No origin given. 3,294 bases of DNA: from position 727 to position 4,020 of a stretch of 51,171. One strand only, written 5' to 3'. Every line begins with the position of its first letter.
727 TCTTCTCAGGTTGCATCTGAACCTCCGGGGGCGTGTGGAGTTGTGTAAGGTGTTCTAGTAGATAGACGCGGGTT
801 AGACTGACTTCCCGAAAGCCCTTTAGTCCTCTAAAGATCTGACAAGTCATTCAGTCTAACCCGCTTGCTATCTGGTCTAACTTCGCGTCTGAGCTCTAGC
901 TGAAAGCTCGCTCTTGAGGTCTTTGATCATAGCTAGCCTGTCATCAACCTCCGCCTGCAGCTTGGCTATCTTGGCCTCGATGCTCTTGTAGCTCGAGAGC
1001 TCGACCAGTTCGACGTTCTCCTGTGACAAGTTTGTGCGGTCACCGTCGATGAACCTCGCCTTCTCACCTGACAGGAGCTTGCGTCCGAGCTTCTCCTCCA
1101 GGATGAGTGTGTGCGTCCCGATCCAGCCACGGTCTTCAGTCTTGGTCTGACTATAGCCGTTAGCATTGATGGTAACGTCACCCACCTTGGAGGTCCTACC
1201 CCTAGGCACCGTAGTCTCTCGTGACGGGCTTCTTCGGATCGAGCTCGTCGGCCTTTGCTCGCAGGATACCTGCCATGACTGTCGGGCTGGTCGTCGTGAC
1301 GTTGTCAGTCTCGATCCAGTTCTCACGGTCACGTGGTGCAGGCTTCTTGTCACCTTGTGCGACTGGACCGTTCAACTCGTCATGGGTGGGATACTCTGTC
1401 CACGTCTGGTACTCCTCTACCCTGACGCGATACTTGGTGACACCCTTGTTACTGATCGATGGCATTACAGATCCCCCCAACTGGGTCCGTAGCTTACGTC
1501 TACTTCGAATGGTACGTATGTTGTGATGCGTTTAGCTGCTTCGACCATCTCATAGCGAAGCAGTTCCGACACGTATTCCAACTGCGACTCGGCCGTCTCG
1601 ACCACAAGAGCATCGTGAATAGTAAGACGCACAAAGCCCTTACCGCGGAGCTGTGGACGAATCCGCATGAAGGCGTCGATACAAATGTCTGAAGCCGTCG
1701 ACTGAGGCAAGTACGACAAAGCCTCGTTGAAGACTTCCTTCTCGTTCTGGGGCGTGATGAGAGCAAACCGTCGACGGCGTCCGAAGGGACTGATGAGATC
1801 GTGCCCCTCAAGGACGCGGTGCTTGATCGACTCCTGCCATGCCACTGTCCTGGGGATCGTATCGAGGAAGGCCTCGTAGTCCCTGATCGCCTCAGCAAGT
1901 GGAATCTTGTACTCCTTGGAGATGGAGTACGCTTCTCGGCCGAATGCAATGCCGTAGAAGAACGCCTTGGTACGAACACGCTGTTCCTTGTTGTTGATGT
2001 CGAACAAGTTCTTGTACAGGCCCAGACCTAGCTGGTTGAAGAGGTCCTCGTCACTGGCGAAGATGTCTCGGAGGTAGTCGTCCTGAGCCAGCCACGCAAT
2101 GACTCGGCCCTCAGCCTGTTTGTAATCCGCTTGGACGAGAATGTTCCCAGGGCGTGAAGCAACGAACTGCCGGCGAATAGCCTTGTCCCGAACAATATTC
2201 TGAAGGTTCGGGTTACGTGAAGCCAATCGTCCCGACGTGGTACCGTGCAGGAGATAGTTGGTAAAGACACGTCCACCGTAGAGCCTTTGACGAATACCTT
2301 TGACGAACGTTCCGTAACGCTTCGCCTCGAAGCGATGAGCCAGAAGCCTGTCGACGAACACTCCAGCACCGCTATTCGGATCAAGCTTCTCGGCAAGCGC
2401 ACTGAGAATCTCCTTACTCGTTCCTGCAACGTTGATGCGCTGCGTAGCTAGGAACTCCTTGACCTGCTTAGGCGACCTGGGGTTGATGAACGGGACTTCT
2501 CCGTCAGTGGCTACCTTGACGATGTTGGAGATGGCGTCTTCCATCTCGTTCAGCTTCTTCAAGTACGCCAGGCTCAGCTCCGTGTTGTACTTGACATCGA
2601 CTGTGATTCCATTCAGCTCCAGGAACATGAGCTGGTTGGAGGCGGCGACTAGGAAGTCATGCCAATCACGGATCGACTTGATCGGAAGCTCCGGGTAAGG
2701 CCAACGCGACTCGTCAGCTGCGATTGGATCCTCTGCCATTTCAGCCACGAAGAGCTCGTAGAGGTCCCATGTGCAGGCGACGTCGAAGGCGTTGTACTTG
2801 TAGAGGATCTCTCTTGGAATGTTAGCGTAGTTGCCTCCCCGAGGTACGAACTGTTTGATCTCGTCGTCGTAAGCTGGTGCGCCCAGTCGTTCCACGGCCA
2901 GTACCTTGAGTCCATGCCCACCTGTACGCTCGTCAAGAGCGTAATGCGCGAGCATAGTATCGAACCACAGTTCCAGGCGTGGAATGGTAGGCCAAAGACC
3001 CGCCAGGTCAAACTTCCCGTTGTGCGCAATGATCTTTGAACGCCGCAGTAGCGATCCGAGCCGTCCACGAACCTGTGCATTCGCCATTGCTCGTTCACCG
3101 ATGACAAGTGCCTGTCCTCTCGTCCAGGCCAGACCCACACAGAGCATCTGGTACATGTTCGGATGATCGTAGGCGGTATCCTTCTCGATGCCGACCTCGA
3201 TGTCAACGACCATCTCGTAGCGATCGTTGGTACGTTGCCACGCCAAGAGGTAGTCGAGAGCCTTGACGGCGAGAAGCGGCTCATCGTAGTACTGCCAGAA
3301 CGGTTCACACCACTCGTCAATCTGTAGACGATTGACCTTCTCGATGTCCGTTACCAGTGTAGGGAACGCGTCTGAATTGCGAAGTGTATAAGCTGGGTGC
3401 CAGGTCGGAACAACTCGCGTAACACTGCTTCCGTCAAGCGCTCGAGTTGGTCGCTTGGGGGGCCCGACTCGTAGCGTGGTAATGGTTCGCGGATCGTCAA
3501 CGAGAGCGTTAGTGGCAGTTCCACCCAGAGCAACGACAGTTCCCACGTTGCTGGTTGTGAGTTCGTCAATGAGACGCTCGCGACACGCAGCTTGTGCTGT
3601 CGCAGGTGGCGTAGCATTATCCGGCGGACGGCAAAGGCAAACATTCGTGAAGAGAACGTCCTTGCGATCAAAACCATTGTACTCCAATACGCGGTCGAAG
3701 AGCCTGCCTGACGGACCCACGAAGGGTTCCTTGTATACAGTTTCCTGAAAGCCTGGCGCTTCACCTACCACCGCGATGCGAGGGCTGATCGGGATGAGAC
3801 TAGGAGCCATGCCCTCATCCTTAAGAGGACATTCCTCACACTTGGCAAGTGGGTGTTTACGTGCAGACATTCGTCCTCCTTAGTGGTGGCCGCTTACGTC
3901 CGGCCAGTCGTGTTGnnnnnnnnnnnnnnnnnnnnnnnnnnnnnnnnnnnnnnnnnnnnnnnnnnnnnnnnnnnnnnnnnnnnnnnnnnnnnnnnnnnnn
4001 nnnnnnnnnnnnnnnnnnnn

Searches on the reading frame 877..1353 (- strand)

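Call 53: search_protein_families(library=pfam, proteins=[window:877-1353:-], max_evalue=0.01)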
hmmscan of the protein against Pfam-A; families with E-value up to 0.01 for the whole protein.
window:877-1353:- (158 aa): 1 family
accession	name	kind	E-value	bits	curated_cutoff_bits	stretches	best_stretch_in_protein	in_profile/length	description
PF13392.12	HNH_3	-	0.0037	17.3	24.8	1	80-117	3-39/46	HNH endonuclease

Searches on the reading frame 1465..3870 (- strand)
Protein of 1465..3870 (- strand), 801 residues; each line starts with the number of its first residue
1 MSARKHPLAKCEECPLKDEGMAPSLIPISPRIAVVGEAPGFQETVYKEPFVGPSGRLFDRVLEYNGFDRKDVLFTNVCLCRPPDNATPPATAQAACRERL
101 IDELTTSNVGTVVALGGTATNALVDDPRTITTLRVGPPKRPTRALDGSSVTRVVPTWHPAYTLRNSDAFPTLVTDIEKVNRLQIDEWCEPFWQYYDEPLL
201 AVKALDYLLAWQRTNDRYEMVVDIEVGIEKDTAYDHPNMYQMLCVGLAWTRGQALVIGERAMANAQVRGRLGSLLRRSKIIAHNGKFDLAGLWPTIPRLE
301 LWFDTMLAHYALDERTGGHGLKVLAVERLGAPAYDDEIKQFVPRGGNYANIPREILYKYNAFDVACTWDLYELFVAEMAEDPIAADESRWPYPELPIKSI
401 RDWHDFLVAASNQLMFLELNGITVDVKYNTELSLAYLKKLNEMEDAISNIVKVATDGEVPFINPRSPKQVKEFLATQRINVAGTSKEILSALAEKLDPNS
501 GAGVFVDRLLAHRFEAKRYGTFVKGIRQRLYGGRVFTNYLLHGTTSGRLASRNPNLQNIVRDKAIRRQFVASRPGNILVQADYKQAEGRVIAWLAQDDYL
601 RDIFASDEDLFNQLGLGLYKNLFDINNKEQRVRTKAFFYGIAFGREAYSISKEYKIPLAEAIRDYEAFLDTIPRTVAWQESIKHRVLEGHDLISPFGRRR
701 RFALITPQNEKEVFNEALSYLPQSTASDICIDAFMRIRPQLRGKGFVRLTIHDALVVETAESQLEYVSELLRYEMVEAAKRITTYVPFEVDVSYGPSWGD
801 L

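Call 3: search_protein_families(library=pfam, proteins=[window:1465-3870:-], max_evalue=0.01)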
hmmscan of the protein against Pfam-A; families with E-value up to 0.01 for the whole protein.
window:1465-3870:- (801 aa): 3 families
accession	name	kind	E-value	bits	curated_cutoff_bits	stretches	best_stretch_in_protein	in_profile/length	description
PF00476.26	DNA_pol_A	-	9.6e-59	199.7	34.3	1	431-800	6-381/381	DNA polymerase family A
PF03167.25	UDG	-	4.5e-25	88.8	24.3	1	24-167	2-126/141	Uracil DNA glycosylase superfamily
PF01612.26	DNA_pol_A_exo1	-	4.1e-09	36.9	23.6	1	240-375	37-169/173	3'-5' exonuclease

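Call 16: search_dna_similar(query=window:1465-3870:-, collection=phages, mode=protein, max_rows=25)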
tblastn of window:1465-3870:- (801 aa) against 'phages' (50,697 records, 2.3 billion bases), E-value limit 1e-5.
Records with a match: 3084; places in all: 3085; records where one place covers at least 80% of the query: 28.
Best place of each record, by identity: <60% 3084.
By first word of the organism name: Mycobacterium 646; Vibrio 427; Staphylococcus 305; Salmonella 271; Microbacterium 241; Bacillus 209; Escherichia 146; Gordonia 99; Enterococcus 97; Klebsiella 82; and 75 more.
By host as written in the record: - 523; Mycobacterium smegmatis mc2 155 454; Microbacterium foliorum NRRL B-24224 SEA 109; Staphylococcus aureus 105; Microbacterium foliorum NRRL B-24224 94; Mycobacterium smegmatis mc#155 74; Escherichia coli 52; Listeria monocytogenes 47; and 503 more.
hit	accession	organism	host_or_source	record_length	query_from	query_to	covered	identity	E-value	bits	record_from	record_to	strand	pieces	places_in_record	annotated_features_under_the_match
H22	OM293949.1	Weizmannia phage Youna2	Weizmannia coagulans KACC 15983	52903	10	801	99%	30.7%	2e-59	292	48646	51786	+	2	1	DNA polymerase A | DNA polymerase family A | hypothetical protein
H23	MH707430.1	Bacillus phage BSP7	Bacillus subtilis ATCC 21336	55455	9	801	99%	30.1%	3e-60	295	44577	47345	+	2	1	putative DNA polymerase I | putative DNA polymerase II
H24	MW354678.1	Bacillus phage BSTP12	Bacillus subtilis BSC16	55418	9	801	99%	29.8%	1e-60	299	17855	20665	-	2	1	BSTP12_037: DNA polymerase I | BSTP12_034: putative DNA polymerase | BSTP12_035: hypothetical protein | BSTP12_036: hypothetical protein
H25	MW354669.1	Bacillus phage BSTP5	Bacillus subtilis BSC21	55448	9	801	99%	29.8%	1e-60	299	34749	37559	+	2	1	DNA polymerase I | putative DNA polymerase | hypothetical protein (x2)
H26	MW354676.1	Bacillus phage BSTP8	Bacillus subtilis KCCM12150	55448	9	801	99%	29.8%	1e-60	299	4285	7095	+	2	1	BSTP8_010: DNA polymerase I | BSTP8_013: DNA polymerase I | BSTP8_012: hypothetical protein | BSTP8_011: hypothetical protein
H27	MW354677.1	Bacillus phage BSTP10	Bacillus subtilis KCCM12150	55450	9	801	99%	29.8%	1e-60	298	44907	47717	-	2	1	BSTP10_070: DNA polymerase I | BSTP10_067: putative DNA polymerase | BSTP10_068: hypothetical protein | BSTP10_069: hypothetical protein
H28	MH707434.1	Bacillus phage BSP19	Bacillus subtilis KACC 17797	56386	9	801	99%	29.8%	1e-60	296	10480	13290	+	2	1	putative DNA polymerase I | putative DNA polymerase II | hypothetical protein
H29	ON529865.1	Brevundimonas phage vB_BpoS-StAshley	Brevundimonas pondensis LVF1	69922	11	799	99%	27.1%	3e-56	216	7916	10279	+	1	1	DNA polymerase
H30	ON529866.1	Brevundimonas phage vB_BpoS-MaInes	Brevundimonas pondensis LVF1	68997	11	799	99%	26.9%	1e-55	214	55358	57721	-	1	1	DNA polymerase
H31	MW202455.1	Caudoviricetes sp.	Manatee Spring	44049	11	799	99%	26.8%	2e-52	204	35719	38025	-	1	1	DNA polymerase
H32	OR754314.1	Pseudomonas phage vB_PmeS_STP12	Pseudomonas mendocina STP12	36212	1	799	100%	24.2%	1e-36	155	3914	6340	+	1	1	record has no annotation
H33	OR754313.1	Stutzerimonas phage vB_SstS_STP9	Stutzerimonas stutzeri STP9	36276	1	799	100%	24.2%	1e-36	155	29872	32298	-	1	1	record has no annotation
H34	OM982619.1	Pseudomonas phage Almagne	Pseudomonas syringae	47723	10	800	99%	23.8%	3e-33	144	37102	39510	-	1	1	DNA polymerase | dCMP deaminase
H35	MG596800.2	Pseudomonas phage PMBT14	Pseudomonas fluorescens ATCC 13525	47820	11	800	99%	23.6%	3e-32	141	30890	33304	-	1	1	DNA polymerase I | dCMP deaminase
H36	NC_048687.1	Pseudomonas phage PMBT14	Pseudomonas fluorescens ATCC 13525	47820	11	800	99%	23.6%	3e-32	141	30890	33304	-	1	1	DNA polymerase I | dCMP deaminase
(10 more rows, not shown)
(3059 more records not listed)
